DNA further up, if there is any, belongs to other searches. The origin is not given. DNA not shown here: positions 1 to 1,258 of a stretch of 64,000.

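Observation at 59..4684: Complete oleABCD-type head-to-head olefin (long-chain hydrocarbon) biosynthesis cluster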

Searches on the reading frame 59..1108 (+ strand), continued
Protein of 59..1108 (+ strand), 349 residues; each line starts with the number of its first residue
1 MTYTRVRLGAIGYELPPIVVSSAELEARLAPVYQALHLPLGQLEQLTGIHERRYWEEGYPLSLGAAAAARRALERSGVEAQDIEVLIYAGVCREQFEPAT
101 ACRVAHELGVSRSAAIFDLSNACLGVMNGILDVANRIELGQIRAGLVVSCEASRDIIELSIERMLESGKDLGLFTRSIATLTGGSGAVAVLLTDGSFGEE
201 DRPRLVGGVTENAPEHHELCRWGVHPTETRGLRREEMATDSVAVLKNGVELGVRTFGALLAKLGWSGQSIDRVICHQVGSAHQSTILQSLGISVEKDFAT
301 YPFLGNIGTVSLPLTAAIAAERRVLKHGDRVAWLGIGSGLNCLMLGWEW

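Call 28: find_related_loci(query=A1, collection=genome_contigs, flank=10000)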
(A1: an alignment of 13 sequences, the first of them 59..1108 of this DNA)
Query A1 (349 aa) in genome_contigs; peptide patterns used: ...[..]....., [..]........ (x = any residue, [..] = any of these).
600 stretches matched a pattern (row limit reached: there are more); 593 encode a relative of the query (tblastn E <= 1e-3); the best 80 are kept; 80 distinct loci.
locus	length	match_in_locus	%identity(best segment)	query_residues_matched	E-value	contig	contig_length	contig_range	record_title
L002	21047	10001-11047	83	1-349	0e+0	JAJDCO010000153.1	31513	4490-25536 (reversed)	MAG: Planctomycetota bacterium isolate OFTM77 OFTM77_152, whole genome shotgun sequence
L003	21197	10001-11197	57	1-349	1e-150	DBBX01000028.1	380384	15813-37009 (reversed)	MAG TPA_asm: Thiotrichaceae bacterium UBA973 UBA973_contig_103, whole genome shotgun sequence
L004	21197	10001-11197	58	1-349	1e-149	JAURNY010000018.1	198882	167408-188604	MAG: Gammaproteobacteria bacterium isolate SFB_Poly_Co_26 k141_2249239, whole genome shotgun sequence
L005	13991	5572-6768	57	1-349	7e-150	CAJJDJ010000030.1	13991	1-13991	MAG: Thiotrichaceae bacterium UBA7359 isolate FRAM18_bin315 genome assembly, contig: FRAM18_bin315-30, whole genome shot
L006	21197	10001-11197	57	1-349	1e-149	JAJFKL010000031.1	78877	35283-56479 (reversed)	MAG: Gammaproteobacteria bacterium isolate OFTM147 OFTM147_30, whole genome shotgun sequence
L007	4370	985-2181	57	1-349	3e-152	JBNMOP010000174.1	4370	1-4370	MAG: Gammaproteobacteria bacterium isolate 3300054698_19 Ga0535670_0048724, whole genome shotgun sequence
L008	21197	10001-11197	58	1-349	5e-149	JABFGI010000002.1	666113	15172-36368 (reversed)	MAG: Proteobacteria bacterium isolate PRO17 c_000000000002, whole genome shotgun sequence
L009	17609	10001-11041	66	1-349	6e-149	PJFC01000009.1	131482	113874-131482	MAG: Geobacter sp. isolate H2geo H2geo_contig_9, whole genome shotgun sequence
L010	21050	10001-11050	66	1-349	1e-148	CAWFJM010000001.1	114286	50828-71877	MAG: uncultured Planctomycetaceae bacterium isolate MFD01872.bin.2.91 genome assembly, contig: contig_103981, whole geno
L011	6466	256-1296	66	1-349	5e-149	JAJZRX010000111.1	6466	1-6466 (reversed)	MAG: Deltaproteobacteria bacterium isolate SKS3.bin12 NODE_20464_length_6466_cov_2.807541, whole genome shotgun sequence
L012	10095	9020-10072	64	1-349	3e-148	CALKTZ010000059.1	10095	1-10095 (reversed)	MAG TPA_asm: uncultured Planctomycetales bacterium isolate SRR1955887_bin.73_CONCOCT_v1.1_MAG genome assembly, contig: E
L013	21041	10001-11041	65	1-349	5e-148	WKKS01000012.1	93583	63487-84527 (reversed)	MAG: Geobacter sp. isolate H7geo H7geo_contig_12, whole genome shotgun sequence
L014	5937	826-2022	58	1-349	2e-148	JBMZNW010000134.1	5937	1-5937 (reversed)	MAG: Gammaproteobacteria bacterium isolate ME_XS_2212_1_bin57 ME_XS_2212_1_bin57_134, whole genome shotgun sequence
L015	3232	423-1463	66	1-349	4e-153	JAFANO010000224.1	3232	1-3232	MAG: Planctomycetaceae bacterium isolate CP_BE_RX_R3_1 BE_RX_R3_k147_2286204, whole genome shotgun sequence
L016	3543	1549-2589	65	1-349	2e-152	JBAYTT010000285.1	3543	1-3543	MAG: Pelobacteraceae bacterium isolate SO_2016_LW3_15 scaffold50082_LW162_2016, whole genome shotgun sequence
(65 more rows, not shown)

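Call 44: list_cluster_members(proteins=[window:59-1108:+, window:1108-2004:+, window:2004-3674:+, window:3674-4681:+, window:3653-4681:+])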
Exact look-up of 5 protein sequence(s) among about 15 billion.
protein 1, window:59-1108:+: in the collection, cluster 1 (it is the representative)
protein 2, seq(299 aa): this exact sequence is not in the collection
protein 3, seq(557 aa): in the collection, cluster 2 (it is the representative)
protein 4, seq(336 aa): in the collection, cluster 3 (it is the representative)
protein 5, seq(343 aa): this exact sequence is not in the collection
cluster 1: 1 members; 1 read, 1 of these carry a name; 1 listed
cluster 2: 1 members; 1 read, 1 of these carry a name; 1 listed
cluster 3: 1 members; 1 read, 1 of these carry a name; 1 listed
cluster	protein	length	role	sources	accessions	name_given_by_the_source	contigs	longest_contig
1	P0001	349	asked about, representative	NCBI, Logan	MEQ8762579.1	MAG: 3-oxoacyl-ACP synthase III [Planctomycetota bacterium]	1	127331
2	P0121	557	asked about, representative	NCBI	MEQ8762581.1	MAG: fatty acid CoA ligase family protein [Planctomycetota bacterium]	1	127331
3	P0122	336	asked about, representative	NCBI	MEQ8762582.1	MAG: NAD-dependent epimerase/dehydratase family protein [Planctomycetota bacterium]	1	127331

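Call 53: find_related_loci(query=A2, collection=metagenome_contigs, flank=10000)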
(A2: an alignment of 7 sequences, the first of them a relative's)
Query A2 (829 aa) in metagenome_contigs; peptide patterns used: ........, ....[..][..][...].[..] (x = any residue, [..] = any of these).
600 stretches matched a pattern (row limit reached: there are more); 499 encode a relative of the query (tblastn E <= 1e-3); the best 80 are kept; 80 distinct loci.
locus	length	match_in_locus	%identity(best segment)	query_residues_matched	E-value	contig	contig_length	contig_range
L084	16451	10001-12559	44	1-829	0e+0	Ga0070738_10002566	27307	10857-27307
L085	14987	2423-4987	43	1-828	0e+0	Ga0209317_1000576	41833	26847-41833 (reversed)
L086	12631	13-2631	44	1-828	0e+0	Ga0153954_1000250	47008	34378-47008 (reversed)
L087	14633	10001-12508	43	1-828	0e+0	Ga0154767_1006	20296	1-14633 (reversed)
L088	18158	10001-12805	42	1-828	0e+0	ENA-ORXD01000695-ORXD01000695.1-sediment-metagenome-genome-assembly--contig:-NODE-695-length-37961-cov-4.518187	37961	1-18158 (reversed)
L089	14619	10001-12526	42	1-828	0e+0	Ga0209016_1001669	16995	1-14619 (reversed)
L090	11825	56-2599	44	1-828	0e+0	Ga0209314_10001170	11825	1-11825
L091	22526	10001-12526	42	1-828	0e+0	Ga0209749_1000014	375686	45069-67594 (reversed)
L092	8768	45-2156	45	135-829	0e+0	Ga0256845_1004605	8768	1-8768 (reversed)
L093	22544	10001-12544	42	1-829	0e+0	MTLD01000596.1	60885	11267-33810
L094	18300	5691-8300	43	1-829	0e+0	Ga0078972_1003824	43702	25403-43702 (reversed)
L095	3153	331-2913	41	1-828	0e+0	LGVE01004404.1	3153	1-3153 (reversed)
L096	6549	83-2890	41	1-828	0e+0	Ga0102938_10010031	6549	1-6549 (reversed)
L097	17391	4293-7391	39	1-828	0e+0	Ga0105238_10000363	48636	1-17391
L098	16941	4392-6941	42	1-829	0e+0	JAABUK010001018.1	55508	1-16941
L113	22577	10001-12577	41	1-829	1e-176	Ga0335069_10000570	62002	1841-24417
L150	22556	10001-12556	44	1-828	0e+0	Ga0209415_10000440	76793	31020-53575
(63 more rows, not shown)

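Call 57: search_protein_families(library=pfam, proteins=[L150:737-3232:+, L150:3115-3897:+, L150:3930-5774:+, L150:5507-12592:+, L113:1195-2130:+, L113:3117-4292:+, L113:4455-6113:+, L113:6110-12583:+], max_evalue=0.00001)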
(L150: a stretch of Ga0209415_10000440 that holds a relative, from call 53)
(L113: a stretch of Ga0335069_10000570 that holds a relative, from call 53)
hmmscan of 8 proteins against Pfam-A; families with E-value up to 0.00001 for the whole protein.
L150:737-3232:+ (831 aa): 2 families
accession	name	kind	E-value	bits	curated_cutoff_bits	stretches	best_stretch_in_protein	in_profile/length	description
PF02687.27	FtsX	-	3e-17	63.2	25.5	2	261-375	3-116/120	FtsX-like permease C-terminal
PF12704.14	MacB_PCD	-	1.3e-09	39.1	27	1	20-228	3-206/207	MacB-like periplasmic core domain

L150:3115-3897:+ (260 aa): 3 families
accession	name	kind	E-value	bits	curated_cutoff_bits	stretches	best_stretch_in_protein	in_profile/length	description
PF13472.12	Lipase_GDSL_2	-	2e-28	100.5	32.9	1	73-234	1-178/178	GDSL-like Lipase/Acylhydrolase family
PF00657.28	Lipase_GDSL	-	1.7e-14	54.9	23.6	1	71-237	1-206/208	GDSL-like Lipase/Acylhydrolase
PF25182.1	NonGDSL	-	1.3e-10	41.4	80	1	67-180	26-143/220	Non-GDSL lipase-like family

L150:3930-5774:+ (614 aa): 2 families
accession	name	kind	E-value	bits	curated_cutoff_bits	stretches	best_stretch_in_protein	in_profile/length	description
PF21607.2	FabD_helical_ins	-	4.5e-34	116.9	27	1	460-539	1-80/80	[Acyl-carrier-protein] S-malonyltransferase, inserted helical domain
PF03060.21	NMO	-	8.6e-06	25.8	28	0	165-453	14-281/331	Nitronate monooxygenase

L150:5507-12592:+ (2361 aa): 8 families
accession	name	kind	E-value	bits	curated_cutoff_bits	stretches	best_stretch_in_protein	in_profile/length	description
PF00109.32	ketoacyl-synt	-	1.1e-59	202.6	20.8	1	104-382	3-252/252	Beta-ketoacyl synthase, N-terminal domain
PF00550.31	PP-binding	-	2.1e-39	134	20.8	4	1368-1436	2-67/67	Phosphopantetheine attachment site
PF02801.28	Ketoacyl-synt_C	-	1.1e-38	132.3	20.8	1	390-505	1-118/119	Beta-ketoacyl synthase, C-terminal domain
PF08659.16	KR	-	1.7e-34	119.7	22.6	1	1785-2005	3-179/180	KR domain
PF00698.26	Acyl_transf_1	-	4.6e-31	108.9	32.7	1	668-954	3-274/319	Acyl transferase domain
PF00106.31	adh_short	-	8.7e-11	42.1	26.6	1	1863-1985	35-161/195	short chain dehydrogenase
PF16197.11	KAsynt_C_assoc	-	4.3e-09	37.2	33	1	510-591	3-81/111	Ketoacyl-synthetase C-terminal extension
PF13561.12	adh_short_C2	-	1.1e-06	28.8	27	1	1863-1948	30-116/236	Enoyl-(Acyl carrier protein) reductase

L113:1195-2130:+ (311 aa): 0 families

L113:3117-4292:+ (391 aa): 2 families
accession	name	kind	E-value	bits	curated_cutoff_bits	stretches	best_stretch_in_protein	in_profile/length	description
PF01256.23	Carb_kinase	-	1.9e-53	181.9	27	2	47-190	1-137/242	NAD(P)H-hydrate dehydratase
PF02110.20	HK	-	8.1e-08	32.4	27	1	277-364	137-225/247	Hydroxyethylthiazole kinase family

L113:4455-6113:+ (552 aa): 1 family
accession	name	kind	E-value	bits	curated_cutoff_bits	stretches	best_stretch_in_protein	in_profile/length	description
PF21607.2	FabD_helical_ins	-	1.7e-33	115.1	27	1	398-477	1-80/80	[Acyl-carrier-protein] S-malonyltransferase, inserted helical domain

L113:6110-12583:+ (2157 aa): 10 families
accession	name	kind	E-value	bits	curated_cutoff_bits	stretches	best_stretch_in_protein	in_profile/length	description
PF00109.32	ketoacyl-synt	-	5.4e-56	190.4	20.8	1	24-306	5-252/252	Beta-ketoacyl synthase, N-terminal domain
PF02801.28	Ketoacyl-synt_C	-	1e-37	129.2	20.8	1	314-431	1-118/119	Beta-ketoacyl synthase, C-terminal domain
PF08659.16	KR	-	1.2e-37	130.1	22.6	1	1584-1804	3-179/180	KR domain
PF00698.26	Acyl_transf_1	-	7.5e-28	98.3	32.7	1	593-875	3-267/319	Acyl transferase domain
PF00550.31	PP-binding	-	1.6e-20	73.5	20.8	2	1174-1242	2-67/67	Phosphopantetheine attachment site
PF00106.31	adh_short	-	1.1e-18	67.9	26.6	1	1650-1799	20-178/195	short chain dehydrogenase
PF14765.12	PS-DH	-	3.2e-11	43.5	23.7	1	2012-2141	27-157/166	Polyketide synthase dehydratase N-terminal domain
PF16197.11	KAsynt_C_assoc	-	1.1e-10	42.4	33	1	443-526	12-91/111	Ketoacyl-synthetase C-terminal extension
PF13561.12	adh_short_C2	-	1.1e-09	38.7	27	1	1660-1789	26-160/236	Enoyl-(Acyl carrier protein) reductase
PF21089.3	PKS_DH_N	-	2.5e-07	31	27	1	1876-1958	11-92/103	Polyketide synthase dehydratase domain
